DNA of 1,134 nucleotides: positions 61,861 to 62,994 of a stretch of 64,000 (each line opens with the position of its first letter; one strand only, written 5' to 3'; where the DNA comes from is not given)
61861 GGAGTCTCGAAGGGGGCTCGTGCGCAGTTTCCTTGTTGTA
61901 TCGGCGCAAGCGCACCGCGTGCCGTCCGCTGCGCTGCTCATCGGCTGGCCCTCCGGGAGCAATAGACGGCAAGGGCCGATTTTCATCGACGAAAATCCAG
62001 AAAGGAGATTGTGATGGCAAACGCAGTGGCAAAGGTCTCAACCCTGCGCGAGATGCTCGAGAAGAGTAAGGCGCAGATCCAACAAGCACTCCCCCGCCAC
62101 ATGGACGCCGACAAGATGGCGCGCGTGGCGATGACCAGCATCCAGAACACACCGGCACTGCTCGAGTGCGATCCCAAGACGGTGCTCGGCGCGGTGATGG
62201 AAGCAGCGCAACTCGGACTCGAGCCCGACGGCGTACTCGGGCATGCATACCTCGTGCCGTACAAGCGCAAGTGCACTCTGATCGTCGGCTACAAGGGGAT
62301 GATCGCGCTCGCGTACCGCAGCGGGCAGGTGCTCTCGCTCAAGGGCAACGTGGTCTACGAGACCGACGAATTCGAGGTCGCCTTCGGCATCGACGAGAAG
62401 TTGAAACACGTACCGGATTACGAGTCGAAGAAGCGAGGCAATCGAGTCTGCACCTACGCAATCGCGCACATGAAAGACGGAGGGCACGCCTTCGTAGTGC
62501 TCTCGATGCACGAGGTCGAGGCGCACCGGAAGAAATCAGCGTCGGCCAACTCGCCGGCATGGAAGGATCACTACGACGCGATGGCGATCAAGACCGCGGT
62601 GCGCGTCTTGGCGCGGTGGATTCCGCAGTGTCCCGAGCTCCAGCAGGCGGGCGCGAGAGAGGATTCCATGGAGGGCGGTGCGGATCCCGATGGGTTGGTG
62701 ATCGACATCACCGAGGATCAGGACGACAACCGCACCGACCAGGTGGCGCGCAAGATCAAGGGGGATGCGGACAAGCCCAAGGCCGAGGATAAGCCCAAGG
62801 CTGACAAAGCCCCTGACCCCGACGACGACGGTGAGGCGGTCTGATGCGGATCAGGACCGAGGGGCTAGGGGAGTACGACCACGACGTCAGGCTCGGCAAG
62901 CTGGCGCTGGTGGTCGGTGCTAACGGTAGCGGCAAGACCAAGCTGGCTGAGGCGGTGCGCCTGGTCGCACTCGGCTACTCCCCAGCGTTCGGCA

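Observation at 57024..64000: Prophage-like early region with SNF2 helicase and YqaJ-RecT recombination module; boundaries and integrase not in window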

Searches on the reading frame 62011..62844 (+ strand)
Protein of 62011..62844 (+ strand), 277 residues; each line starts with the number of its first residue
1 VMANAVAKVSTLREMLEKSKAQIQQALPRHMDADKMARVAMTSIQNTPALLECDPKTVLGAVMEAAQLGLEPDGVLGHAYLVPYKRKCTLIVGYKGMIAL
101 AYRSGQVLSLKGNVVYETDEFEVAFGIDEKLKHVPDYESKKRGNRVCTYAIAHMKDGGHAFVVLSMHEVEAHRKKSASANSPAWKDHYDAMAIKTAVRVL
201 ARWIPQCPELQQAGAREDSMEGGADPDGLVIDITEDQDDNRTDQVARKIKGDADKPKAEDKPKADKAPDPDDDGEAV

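Call 10: search_protein_families(library=pfam, proteins=[window:62011-62844:+], max_evalue=0.01)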
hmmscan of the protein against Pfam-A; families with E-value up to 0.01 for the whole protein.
window:62011-62844:+ (277 aa): 1 family
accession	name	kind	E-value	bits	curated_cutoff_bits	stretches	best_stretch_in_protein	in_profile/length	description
PF03837.19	RecT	-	3.6e-49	167.4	24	1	35-206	2-176/198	RecT family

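Call 11: search_protein_families(library=phrogs, proteins=[window:62011-62844:+], max_evalue=0.01)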
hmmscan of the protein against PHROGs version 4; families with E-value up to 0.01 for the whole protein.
window:62011-62844:+ (277 aa): 4 families
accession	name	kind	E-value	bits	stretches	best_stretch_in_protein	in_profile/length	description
phrog_148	-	DNA, RNA and nucleotide metabolism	1.7e-81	275.8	1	5-261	22-278/387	RecT-like ssDNA annealing protein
phrog_34786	-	unknown function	1.2e-25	90.8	1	19-90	38-109/116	-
phrog_19737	-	unknown function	3.4e-13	50.8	1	33-106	33-106/108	-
phrog_2780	-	DNA, RNA and nucleotide metabolism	2e-06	28.5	1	65-198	64-192/369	RecT-like ssDNA annealing protein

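Call 12: find_encoding_contigs(protein=window:62011-62844:+, flank=10000, max_places=6)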
Protein window:62011-62844:+ (277 aa): no gene with exactly this product is on record in the collection.

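Call 13: find_encoding_contigs(protein=window:62014-62844:+, flank=10000, max_places=6)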
Protein window:62014-62844:+ (276 aa): no gene with exactly this product is on record in the collection.

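Call 29: find_homologous_proteins(query=window:62011-62844:+, max_evalue=1e-20)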
Query window:62011-62844:+ (277 aa): 2580 proteins with E <= 1e-20 among 3270 candidates; the best 120 are listed.
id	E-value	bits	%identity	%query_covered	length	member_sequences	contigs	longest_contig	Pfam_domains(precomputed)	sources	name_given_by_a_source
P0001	5.5e-180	615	100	100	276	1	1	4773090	PF03837.20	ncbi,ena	-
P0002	6.2e-106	372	61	97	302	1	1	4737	PF03837.20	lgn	-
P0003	2.6e-87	311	58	90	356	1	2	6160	PF03837.20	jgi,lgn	jgi:recombination protein RecT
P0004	2.9e-85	304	56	94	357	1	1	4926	PF03837.20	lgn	-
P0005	1.4e-81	292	57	89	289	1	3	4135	PF03837.20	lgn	-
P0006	8.0e-79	283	53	91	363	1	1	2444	PF03837.20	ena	-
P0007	1.0e-77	280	59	79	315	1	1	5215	PF03837.20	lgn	-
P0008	5.3e-77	277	52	95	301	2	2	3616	PF03837.20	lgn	-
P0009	2.2e-73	265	53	81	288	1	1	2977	PF03837.20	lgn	-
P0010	5.8e-72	261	49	92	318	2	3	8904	PF03837.20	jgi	jgi:phage RecT family recombinase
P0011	3.6e-69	251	53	79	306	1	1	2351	PF03837.20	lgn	-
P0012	4.2e-67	245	51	80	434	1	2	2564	PF03837.20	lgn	-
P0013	4.9e-67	244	48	88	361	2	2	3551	PF03837.20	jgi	-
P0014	9.8e-66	240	54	74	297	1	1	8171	PF03837.20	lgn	-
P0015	3.1e-65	239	44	87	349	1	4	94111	PF03837.20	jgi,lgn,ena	-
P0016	3.6e-65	238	47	90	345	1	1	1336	PF03837.20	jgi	jgi:recombination protein RecT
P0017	5.1e-65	238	50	86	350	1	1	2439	PF03837.20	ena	-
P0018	9.9e-65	237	53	78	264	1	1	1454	PF03837.20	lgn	-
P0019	4.2e-64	235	49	85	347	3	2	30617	PF03837.20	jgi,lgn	-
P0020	8.3e-64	234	47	86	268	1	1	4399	PF03837.20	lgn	-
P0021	8.8e-64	234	51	78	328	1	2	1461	PF03837.20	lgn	-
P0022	2.5e-63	232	50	79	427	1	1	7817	PF03837.20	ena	-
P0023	3.1e-63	232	50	85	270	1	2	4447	PF03837.20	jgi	jgi:recombination protein RecT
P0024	3.1e-63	232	52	78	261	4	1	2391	PF03837.20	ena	-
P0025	3.1e-63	232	48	79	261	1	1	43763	PF03837.20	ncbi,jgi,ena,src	-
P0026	3.5e-63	232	44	97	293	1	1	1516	PF03837.20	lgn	-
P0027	3.9e-63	232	46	83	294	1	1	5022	PF03837.20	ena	-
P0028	4.2e-63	232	49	84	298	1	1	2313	PF03837.20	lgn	-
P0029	4.6e-63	231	47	90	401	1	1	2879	PF03837.20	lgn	-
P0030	7.3e-63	231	50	78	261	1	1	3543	PF03837.20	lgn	-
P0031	7.4e-63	231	53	76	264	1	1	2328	PF03837.20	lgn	-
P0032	8.5e-63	231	52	78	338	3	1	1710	PF03837.20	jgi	jgi:recombination protein RecT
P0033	1.3e-62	230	44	98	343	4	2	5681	PF03837.20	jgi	jgi:recombination protein RecT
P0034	1.5e-62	230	46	91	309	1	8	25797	PF03837.20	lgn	-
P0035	1.6e-62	230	52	79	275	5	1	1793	PF03837.20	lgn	-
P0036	1.8e-62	230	46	91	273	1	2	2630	PF03837.20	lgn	-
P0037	2.9e-62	229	52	78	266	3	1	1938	PF03837.20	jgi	-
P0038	3.2e-62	229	46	84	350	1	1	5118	PF03837.20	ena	-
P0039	3.7e-62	229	50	79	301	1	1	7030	PF03837.20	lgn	-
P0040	5.7e-62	228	48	78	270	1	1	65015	PF03837.20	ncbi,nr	ncbi:MAG: recombination protein RecT [Deltaproteobacteria bacterium]|nr:recombination protein RecT [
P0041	5.7e-62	228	43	94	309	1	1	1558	PF03837.20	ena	-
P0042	9.0e-62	227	47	80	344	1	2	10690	PF03837.20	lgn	-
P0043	9.0e-62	227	42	96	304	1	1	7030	PF03837.20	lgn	-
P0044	9.5e-62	227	51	74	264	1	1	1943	PF03837.20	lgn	-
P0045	1.0e-61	227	45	87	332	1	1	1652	PF03837.20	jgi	-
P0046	1.2e-61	227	47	91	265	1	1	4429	PF03837.20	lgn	-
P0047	1.2e-61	227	44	96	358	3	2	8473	PF03837.20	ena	-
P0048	1.4e-61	227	47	86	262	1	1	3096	PF03837.20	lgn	-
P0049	1.5e-61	227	50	79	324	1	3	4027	PF03837.20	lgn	-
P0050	1.6e-61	226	50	77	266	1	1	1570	PF03837.20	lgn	-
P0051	1.8e-61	226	50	78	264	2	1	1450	PF03837.20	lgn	-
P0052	2.1e-61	226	50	79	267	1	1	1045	PF03837.20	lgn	-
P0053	2.1e-61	226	51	74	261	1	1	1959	PF03837.20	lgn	-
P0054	2.5e-61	226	43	95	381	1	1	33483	PF03837.20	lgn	-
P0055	2.6e-61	226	49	78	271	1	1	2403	PF03837.20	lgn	-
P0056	2.6e-61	226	50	78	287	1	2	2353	PF03837.20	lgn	-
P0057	3.4e-61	225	47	93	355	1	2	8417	PF03837.20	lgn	-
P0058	3.4e-61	225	43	97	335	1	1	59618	PF03837.20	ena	-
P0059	3.6e-61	225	50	78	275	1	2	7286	PF03837.20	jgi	jgi:recombination protein RecT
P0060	4.2e-61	225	49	78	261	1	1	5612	PF03837.20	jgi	jgi:recombination protein RecT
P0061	4.9e-61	225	46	84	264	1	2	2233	PF03837.20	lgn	-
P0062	5.0e-61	225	49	78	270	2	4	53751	PF03837.20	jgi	jgi:recombination protein RecT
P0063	7.5e-61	224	46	96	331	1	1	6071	PF03837.20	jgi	-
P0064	8.1e-61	224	44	86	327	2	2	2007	PF03837.20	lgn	-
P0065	9.8e-61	224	47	82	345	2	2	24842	PF03837.20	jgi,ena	-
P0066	1.0e-60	224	52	75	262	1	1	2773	PF03837.20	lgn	-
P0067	1.1e-60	224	50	78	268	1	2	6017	PF03837.20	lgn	-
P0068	1.2e-60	224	48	85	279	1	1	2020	PF03837.20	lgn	-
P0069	1.2e-60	224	44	88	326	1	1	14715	PF03837.20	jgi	jgi:recombination protein RecT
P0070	1.4e-60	223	49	78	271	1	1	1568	PF03837.20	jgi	jgi:recombination protein RecT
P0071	1.4e-60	223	50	78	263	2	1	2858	PF03837.20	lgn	-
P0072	1.5e-60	223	46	94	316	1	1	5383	PF03837.20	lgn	-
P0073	1.6e-60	223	50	82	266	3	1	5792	PF03837.20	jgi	jgi:recombination protein RecT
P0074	1.7e-60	223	44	97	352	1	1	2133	PF03837.20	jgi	jgi:recombination protein RecT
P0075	1.9e-60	223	49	78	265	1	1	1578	PF03837.20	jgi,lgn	jgi:recombination protein RecT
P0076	2.0e-60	223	48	83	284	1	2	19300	PF03837.20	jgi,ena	-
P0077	2.3e-60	223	48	91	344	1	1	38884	PF03837.20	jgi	jgi:recombination protein RecT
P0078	2.3e-60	223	50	78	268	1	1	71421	PF03837.20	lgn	-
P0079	2.6e-60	222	48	83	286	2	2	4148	PF03837.20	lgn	-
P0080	2.8e-60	222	48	79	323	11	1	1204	PF03837.20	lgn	-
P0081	3.0e-60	222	44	92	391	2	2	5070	PF03837.20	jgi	jgi:recombination protein RecT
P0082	3.2e-60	222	49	79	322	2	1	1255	PF03837.20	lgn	-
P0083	3.5e-60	222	48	79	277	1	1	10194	PF03837.20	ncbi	-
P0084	3.8e-60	222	48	82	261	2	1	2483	PF03837.20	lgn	-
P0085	4.4e-60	222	42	94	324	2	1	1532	PF03837.20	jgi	-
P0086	4.9e-60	222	43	88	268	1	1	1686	PF03837.20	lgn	-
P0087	5.4e-60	221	45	87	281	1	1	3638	PF03837.20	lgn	-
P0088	5.6e-60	221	47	90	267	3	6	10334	PF03837.20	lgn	-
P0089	5.9e-60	221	43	95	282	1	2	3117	PF03837.20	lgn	-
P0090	6.0e-60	221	47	84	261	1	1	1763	PF03837.20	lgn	-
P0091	6.1e-60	221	49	79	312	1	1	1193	PF03837.20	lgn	-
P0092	6.9e-60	221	50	78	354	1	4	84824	PF03837.20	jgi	jgi:recombination protein RecT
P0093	7.5e-60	221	51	75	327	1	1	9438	PF03837.20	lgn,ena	-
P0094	7.5e-60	221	44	100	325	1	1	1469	PF03837.20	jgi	-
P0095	7.5e-60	221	49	78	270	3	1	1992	PF03837.20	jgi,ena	jgi:recombination protein RecT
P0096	8.7e-60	221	49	78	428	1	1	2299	PF03837.20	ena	-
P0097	9.0e-60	221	50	74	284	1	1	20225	PF03837.20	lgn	-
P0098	1.0e-59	220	47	82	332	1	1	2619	PF03837.20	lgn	-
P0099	1.2e-59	220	46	85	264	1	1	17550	PF03837.20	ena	-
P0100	1.2e-59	220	47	85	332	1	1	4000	PF03837.20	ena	-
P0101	1.2e-59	220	49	82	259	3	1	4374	PF03837.20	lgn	-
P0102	1.3e-59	220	43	96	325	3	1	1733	PF03837.20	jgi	jgi:recombination protein RecT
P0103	1.6e-59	220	47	81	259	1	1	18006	PF03837.20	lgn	-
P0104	1.6e-59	220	48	90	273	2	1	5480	PF03837.20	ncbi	-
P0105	1.8e-59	220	46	82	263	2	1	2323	PF03837.20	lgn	-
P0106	2.0e-59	220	51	75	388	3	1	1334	PF03837.20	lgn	-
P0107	2.0e-59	220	45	92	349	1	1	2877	PF03837.20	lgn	-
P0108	2.0e-59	220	48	82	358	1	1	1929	PF03837.20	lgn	-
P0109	2.2e-59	219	45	87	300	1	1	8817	PF03837.20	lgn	-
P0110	2.4e-59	219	47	84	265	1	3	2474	PF03837.20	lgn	-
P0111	2.5e-59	219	48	87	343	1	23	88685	PF03837.20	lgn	-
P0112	2.8e-59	219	41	95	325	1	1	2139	PF03837.20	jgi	jgi:recombination protein RecT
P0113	2.9e-59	219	46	81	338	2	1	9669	PF03837.20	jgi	jgi:recombination protein RecT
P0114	3.0e-59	219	46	81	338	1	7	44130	PF03837.20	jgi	jgi:recombination protein RecT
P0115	3.3e-59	219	46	81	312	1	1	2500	PF03837.20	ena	-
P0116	3.5e-59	219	49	78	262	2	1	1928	PF03837.20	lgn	-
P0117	3.5e-59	219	46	84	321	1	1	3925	PF03837.20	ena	-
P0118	3.6e-59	219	48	78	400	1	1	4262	PF03837.20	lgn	-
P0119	3.6e-59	219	48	80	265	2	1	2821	PF03837.20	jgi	jgi:recombination protein RecT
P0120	5.0e-59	218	45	83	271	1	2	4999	PF03837.20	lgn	-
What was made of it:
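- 62014..62844 (+): RecT single-strand annealing protein, 276 aa. P0001 is 100% identical (call 29).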

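Call 30: find_encoding_contigs(protein=P0001, flank=10000, max_places=3)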
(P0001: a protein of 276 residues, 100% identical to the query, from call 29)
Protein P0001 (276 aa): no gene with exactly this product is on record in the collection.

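Call 33: find_encoding_contigs(protein=P0002, flank=10000, max_places=2)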
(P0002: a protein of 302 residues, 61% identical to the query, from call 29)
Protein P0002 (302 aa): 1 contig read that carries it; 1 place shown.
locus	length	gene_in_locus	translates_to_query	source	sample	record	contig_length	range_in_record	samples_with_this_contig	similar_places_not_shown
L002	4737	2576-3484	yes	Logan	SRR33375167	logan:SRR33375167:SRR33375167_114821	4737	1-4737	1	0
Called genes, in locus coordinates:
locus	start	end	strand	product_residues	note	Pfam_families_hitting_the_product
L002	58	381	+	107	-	-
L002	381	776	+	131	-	-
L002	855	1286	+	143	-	-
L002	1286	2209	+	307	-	PF09588:YqaJ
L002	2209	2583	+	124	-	-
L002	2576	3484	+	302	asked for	PF03837:RecT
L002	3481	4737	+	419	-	?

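Call 34: find_encoding_contigs(protein=P0003, flank=10000, max_places=2)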
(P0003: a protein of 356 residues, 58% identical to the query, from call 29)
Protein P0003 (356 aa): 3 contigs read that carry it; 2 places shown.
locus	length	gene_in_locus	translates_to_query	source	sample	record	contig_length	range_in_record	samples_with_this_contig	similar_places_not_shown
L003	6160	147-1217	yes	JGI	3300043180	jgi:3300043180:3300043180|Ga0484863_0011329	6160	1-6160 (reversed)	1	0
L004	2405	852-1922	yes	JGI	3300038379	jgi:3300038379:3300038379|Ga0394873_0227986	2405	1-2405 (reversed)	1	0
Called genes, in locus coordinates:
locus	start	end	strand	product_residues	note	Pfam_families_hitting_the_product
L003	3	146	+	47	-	?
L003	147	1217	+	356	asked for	PF03837:RecT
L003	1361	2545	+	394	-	-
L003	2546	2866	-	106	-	-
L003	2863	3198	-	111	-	-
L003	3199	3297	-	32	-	-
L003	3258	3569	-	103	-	PF02195:ParB_N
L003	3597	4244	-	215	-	-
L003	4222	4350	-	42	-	-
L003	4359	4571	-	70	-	-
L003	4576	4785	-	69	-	-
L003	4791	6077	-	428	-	-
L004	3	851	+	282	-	?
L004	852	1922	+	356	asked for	PF03837:RecT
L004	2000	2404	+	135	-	?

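Call 36: search_protein_families(library=padloc, proteins=[window:62011-62844:+], max_evalue=0.01)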
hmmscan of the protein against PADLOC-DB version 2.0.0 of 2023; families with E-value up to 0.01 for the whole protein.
window:62011-62844:+ (277 aa): 0 families

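Call 37: search_protein_families(library=ncbifam, proteins=[window:62011-62844:+], max_evalue=0.01)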
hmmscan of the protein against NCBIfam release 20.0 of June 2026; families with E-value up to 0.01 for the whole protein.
window:62011-62844:+ (277 aa): 2 families
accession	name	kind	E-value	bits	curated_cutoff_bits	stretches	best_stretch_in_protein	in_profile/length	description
NF007351.0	PRK09846.1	equivalog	2.3e-81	273.2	296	1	7-236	24-259/275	recombination protein RecT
TIGR00616.1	rect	subfamily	6.9e-64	215.9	52.65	1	4-218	22-242/242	recombinase, phage RecT family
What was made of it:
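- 62014..62844 (+): PF03837 4e-49; phrog_148 2e-81; NF007351 2e-81 (calls 10, 11, 37).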

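Call 39: find_encoding_contigs(protein=P0092, flank=10000, max_places=1)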
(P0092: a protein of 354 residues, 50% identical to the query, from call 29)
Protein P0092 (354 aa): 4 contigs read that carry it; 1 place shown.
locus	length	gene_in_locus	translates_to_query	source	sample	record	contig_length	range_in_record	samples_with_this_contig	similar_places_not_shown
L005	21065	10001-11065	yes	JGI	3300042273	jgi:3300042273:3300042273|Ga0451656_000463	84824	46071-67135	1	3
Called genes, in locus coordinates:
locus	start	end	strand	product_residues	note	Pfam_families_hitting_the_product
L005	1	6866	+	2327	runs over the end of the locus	PF24801:FNIII-A_GpJ, PF13550:Phage-tail_3, PF13884:Peptidase_S74 (faint), PF13385:Laminin_G_3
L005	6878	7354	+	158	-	-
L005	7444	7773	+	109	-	-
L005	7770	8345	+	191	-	PF01510:Amidase_2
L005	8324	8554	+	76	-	-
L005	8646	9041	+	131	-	-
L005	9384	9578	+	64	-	PF12728:HTH_17, PF00376:MerR (weak)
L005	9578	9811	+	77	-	-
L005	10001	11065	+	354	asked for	PF03837:RecT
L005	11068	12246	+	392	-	PF12705:PDDEXK_1, PF10926:DUF2800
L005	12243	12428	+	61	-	-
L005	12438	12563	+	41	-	-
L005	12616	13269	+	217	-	PF13876:Phage_gp49_66, PF02026:RyR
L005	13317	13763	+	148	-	PF05866:RusA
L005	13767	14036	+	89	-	-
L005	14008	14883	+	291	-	-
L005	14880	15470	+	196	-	-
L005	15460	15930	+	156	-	-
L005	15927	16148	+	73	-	-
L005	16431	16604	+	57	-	-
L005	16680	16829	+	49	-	-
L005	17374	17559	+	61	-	-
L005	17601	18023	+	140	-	PF01844:HNH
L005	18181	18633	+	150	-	PF05119:Terminase_4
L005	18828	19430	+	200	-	PF01844:HNH, PF13395:HNH_4 (weak), PF14279:HNH_5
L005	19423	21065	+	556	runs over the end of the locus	PF03354:TerL_ATPase, PF20441:TerL_nuclease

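Call 40: find_encoding_contigs(protein=P0040, flank=10000, max_places=1)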
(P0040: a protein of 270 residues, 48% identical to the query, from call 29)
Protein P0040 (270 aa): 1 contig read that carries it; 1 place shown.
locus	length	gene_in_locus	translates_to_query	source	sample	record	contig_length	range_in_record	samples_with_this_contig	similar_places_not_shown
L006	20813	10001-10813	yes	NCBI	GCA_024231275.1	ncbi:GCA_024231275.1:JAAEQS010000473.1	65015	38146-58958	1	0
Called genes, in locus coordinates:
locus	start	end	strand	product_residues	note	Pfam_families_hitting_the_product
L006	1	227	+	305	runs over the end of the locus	-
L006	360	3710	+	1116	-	-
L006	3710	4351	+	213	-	-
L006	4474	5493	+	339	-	-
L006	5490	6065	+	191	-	PF01464:SLT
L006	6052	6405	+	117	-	-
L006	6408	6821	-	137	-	-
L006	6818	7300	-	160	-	-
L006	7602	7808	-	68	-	-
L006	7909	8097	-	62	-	PF12728:HTH_17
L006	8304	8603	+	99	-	-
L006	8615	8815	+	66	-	-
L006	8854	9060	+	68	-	-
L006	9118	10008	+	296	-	PF09588:YqaJ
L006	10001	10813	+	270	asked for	PF03837:RecT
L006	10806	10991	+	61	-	-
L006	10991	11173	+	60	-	-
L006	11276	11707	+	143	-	-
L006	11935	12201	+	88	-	-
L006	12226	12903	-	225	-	PF00753:Lactamase_B, PF19583:ODP (faint), PF12706:Lactamase_B_2 (weak)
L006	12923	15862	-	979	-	PF00005:ABC_tran (faint), PF02463:SMC_N (faint), PF03193:RsgA_GTPase (faint), PF13191:AAA_16 (faint), PF13304:AAA_21 (faint), PF13555:AAA_29 (faint), PF17760:UvrA_inter, PF17755:UvrA_DNA-bind, +1 more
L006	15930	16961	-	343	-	PF04166:PdxA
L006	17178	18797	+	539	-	PF01590:GAF, PF13185:GAF_2 (weak)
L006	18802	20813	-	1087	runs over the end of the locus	PF01590:GAF, PF13185:GAF_2, PF08448:PAS_4, PF00512:HisKA, PF00989:PAS, PF08448:PAS_4, PF00512:HisKA, PF02518:HATPase_c, +3 more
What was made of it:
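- RecT homologues at about 50% identity sit in contigs with tail, amidase and terminase genes (L005), or at a prophage end next to host genes (L006) (calls 39, 40).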

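Call 70: search_protein_families(library=pfam, proteins=[L002:2209-2583:+, L002:381-776:+], max_evalue=0.01)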
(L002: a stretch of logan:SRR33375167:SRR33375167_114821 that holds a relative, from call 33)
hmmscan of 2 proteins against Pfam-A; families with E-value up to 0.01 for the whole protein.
L002:2209-2583:+ (124 aa): 0 families

L002:381-776:+ (131 aa): 0 families

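Call 73: find_encoding_contigs(protein=P0014, flank=10000, max_places=1)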
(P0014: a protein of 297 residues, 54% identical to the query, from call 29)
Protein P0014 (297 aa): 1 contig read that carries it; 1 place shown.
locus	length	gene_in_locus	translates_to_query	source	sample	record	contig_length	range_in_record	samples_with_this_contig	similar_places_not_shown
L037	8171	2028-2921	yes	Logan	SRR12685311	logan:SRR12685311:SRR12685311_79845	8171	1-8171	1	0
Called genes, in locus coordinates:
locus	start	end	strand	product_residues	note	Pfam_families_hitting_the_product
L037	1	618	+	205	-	?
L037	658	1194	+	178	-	-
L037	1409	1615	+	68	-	-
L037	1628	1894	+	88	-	-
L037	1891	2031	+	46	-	-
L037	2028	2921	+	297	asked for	PF03837:RecT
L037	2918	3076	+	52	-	-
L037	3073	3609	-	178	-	-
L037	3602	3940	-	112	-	PF21531:Rv2175c_wHTH (weak)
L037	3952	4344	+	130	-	-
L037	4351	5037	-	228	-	PF00239:Resolvase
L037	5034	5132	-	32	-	-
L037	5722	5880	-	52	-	-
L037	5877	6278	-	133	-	PF27050:Phage_P22_Y8K6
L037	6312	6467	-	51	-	-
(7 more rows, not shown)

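Call 74: find_encoding_contigs(protein=P0010, flank=10000, max_places=1)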
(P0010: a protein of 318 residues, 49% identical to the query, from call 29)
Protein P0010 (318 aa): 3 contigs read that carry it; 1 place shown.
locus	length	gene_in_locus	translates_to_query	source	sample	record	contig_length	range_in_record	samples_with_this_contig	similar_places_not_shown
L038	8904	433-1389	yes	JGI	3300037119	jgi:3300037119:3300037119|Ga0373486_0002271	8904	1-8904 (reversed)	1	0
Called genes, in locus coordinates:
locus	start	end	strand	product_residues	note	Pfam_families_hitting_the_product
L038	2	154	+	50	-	?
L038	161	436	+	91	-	-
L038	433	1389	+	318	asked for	PF03837:RecT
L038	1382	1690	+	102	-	-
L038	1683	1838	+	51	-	-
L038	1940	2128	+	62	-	-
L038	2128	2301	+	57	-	-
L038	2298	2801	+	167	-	-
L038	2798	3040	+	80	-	-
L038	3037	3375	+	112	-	-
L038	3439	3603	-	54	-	-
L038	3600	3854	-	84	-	-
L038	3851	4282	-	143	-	-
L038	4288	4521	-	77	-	-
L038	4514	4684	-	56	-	-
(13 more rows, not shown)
